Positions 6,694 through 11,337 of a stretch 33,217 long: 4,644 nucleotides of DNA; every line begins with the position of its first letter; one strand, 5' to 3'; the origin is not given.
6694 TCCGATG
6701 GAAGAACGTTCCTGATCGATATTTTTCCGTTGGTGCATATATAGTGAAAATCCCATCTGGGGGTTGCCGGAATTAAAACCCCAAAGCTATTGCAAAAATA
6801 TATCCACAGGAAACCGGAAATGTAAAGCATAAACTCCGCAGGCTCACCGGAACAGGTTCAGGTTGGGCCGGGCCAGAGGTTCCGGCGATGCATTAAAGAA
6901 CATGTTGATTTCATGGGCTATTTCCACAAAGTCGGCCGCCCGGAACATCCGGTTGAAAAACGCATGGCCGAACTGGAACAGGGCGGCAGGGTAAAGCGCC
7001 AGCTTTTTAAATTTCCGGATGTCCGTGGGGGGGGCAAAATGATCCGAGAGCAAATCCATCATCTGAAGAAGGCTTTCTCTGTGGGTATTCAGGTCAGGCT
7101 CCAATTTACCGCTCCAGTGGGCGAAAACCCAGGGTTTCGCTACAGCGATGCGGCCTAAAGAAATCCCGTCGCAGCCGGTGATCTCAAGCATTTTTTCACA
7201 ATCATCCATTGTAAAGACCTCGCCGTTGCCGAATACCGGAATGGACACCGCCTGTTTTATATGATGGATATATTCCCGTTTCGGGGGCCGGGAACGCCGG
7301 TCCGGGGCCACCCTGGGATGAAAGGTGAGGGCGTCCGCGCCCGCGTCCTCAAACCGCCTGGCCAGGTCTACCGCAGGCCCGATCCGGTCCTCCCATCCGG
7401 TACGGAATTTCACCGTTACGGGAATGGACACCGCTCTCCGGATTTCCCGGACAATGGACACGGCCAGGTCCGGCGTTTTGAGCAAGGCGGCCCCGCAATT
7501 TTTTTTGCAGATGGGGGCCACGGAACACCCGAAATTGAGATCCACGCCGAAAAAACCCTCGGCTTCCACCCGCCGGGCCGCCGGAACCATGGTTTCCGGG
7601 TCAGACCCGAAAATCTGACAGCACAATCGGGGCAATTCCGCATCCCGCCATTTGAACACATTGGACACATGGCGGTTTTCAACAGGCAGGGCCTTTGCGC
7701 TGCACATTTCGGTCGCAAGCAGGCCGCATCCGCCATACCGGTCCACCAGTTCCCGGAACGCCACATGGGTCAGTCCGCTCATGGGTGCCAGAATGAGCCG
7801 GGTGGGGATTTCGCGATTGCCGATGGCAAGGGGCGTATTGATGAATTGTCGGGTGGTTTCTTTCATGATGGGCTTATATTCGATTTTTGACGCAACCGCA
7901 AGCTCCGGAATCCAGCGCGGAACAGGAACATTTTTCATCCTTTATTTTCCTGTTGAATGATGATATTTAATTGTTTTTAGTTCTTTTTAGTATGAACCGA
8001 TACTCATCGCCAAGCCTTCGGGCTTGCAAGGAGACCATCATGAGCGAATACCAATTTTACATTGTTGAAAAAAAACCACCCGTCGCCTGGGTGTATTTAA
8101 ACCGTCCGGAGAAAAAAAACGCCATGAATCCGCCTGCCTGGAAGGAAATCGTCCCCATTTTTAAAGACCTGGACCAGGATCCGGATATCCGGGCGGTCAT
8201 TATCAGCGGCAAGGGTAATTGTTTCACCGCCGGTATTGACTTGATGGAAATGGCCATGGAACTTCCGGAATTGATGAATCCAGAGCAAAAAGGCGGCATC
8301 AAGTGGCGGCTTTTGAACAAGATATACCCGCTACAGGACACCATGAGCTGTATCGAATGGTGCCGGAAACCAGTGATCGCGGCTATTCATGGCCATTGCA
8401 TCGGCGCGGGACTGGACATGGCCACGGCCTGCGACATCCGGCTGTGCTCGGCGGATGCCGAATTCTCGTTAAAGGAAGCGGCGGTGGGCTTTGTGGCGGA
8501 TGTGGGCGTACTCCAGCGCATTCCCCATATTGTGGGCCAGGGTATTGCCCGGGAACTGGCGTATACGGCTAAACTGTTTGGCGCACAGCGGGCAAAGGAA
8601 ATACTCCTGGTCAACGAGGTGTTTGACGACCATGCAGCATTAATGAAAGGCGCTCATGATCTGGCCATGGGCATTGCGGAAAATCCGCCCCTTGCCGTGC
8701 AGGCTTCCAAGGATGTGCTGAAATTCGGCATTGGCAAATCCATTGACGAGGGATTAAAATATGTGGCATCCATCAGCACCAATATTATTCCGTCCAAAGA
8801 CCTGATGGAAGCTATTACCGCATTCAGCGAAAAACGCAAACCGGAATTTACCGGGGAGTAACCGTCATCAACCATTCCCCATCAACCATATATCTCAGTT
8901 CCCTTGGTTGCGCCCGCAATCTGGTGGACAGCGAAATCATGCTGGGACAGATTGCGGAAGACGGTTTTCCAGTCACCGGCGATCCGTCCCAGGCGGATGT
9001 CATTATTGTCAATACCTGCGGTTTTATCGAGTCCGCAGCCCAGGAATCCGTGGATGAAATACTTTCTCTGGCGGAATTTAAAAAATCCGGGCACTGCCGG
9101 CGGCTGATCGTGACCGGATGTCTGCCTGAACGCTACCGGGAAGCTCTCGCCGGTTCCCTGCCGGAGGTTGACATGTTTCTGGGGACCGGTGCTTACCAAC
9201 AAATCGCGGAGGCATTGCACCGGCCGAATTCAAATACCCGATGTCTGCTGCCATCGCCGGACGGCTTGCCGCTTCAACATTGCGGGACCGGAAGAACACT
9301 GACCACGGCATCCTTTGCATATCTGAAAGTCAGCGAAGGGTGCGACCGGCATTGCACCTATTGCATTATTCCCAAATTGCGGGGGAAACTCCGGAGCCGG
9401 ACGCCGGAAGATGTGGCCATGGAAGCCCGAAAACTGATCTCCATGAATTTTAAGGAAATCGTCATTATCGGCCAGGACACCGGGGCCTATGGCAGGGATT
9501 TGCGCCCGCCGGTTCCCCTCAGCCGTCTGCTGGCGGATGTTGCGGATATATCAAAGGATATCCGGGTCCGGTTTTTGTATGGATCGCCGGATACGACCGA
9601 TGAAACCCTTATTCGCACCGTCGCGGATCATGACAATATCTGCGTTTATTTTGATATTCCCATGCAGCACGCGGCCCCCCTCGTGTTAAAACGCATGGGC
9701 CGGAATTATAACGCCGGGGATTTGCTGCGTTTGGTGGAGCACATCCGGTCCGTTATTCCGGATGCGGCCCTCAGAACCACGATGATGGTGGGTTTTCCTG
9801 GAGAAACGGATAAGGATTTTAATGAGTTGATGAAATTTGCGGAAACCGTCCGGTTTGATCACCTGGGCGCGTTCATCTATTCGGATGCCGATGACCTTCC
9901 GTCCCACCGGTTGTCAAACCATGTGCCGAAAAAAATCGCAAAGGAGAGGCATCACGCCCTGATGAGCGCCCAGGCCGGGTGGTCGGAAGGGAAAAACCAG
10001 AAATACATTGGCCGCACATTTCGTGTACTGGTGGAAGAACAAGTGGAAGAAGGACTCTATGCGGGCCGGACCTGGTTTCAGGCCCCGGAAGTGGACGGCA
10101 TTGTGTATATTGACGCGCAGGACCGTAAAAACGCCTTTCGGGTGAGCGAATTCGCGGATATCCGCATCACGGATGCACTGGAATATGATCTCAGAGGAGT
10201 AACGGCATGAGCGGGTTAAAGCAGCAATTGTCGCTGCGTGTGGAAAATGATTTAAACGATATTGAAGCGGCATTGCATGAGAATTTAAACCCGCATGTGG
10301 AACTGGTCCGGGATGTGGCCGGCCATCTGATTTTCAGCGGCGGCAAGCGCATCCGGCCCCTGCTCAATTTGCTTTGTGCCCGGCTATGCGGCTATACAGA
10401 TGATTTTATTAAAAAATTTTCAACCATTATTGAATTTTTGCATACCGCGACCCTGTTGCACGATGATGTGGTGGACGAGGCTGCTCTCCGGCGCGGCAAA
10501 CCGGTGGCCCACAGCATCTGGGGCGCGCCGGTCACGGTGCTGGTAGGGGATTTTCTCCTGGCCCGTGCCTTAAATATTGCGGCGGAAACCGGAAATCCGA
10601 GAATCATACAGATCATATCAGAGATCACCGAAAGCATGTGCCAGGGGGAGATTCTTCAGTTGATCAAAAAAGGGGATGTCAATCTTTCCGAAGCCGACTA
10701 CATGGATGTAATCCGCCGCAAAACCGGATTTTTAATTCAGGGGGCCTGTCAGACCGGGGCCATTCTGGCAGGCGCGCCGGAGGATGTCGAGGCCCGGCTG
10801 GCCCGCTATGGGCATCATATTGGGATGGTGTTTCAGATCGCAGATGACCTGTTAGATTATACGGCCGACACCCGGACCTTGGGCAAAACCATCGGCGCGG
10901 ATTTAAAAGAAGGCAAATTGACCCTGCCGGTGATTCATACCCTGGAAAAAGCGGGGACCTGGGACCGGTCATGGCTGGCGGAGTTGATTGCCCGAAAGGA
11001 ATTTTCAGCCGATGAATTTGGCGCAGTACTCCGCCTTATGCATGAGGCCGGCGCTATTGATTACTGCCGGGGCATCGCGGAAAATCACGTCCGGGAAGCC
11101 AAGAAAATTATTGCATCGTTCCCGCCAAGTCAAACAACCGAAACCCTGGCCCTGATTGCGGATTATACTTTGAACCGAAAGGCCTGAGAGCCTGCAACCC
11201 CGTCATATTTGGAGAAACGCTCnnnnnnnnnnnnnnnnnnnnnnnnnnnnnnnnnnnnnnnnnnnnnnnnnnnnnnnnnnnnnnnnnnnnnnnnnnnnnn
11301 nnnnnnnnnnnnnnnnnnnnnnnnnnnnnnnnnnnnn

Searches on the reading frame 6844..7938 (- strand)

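Call 67: search_protein_families(library=pfam, proteins=[window:6844-7938:-])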
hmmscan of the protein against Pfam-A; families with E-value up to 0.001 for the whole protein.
window:6844-7938:- (364 aa): 3 families
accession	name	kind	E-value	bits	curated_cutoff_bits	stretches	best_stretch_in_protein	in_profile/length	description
PF01207.24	Dus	-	1.3e-63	215.4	20.4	1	49-301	1-252/311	Dihydrouridine synthase (Dus)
PF00977.27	His_biosynth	-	1.3e-06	28.5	23.6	1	187-278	29-118/228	Histidine biosynthesis protein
PF01680.23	SOR_SNZ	-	0.0004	20.7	27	0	192-255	25-92/207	SOR/SNZ family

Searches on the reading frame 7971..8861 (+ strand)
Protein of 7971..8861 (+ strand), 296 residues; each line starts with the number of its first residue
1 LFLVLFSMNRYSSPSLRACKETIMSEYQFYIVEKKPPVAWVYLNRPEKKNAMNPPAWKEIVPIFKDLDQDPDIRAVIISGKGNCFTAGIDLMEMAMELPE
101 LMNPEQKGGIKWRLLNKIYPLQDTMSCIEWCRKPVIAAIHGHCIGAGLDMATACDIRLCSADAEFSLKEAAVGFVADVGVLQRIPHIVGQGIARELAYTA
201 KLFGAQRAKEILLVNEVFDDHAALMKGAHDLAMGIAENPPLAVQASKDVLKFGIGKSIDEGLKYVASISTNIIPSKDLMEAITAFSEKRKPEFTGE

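Call 67: search_protein_families(library=pfam, proteins=[window:7971-8861:+])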
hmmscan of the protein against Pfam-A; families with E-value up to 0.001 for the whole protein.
window:7971-8861:+ (296 aa): 2 families
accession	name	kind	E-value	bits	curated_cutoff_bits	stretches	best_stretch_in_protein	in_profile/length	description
PF00378.25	ECH_1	-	1.5e-50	172.3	27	1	36-295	4-250/251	Enoyl-CoA hydratase/isomerase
PF16113.10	ECH_2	-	8.8e-25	88.3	27.2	1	39-213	2-167/335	Enoyl-CoA hydratase/isomerase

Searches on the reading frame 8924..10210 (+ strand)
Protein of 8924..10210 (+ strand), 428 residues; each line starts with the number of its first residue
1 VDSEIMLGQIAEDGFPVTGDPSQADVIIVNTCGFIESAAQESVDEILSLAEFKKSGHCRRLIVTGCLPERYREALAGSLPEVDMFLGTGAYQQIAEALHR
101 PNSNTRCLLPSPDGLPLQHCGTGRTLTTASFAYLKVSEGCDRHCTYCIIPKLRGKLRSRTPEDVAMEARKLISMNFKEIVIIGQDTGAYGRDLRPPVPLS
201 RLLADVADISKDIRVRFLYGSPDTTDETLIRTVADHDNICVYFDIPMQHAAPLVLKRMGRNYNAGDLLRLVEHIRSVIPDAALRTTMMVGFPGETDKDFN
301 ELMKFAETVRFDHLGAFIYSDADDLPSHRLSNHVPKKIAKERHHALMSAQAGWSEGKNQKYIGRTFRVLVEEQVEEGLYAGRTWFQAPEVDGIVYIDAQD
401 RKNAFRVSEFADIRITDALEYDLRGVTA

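Call 67: search_protein_families(library=pfam, proteins=[window:8924-10210:+])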
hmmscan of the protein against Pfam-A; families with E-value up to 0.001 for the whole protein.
window:8924-10210:+ (428 aa): 4 families
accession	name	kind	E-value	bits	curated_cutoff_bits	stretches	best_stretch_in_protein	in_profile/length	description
PF04055.27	Radical_SAM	-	9.7e-26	91.3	29.5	1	135-306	2-166/166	Radical SAM superfamily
PF00919.26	UPF0004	-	4.7e-20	71.9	27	1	2-87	15-98/98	Uncharacterized protein family UPF0004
PF18693.7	TRAM_2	-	4.7e-19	68.8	27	1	362-426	1-61/63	TRAM domain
PF01938.26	TRAM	-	7.6e-05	22.9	21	1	359-425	1-58/61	TRAM domain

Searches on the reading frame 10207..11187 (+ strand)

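Call 5: search_protein_families(library=pfam, proteins=[window:10207-11187:+])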
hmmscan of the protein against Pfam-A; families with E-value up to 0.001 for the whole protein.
window:10207-11187:+ (326 aa): 1 family
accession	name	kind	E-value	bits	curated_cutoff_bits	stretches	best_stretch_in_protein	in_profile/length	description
PF00348.22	polyprenyl_synt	-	2.1e-75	253.7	27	1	32-275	2-248/251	Polyprenyl synthetase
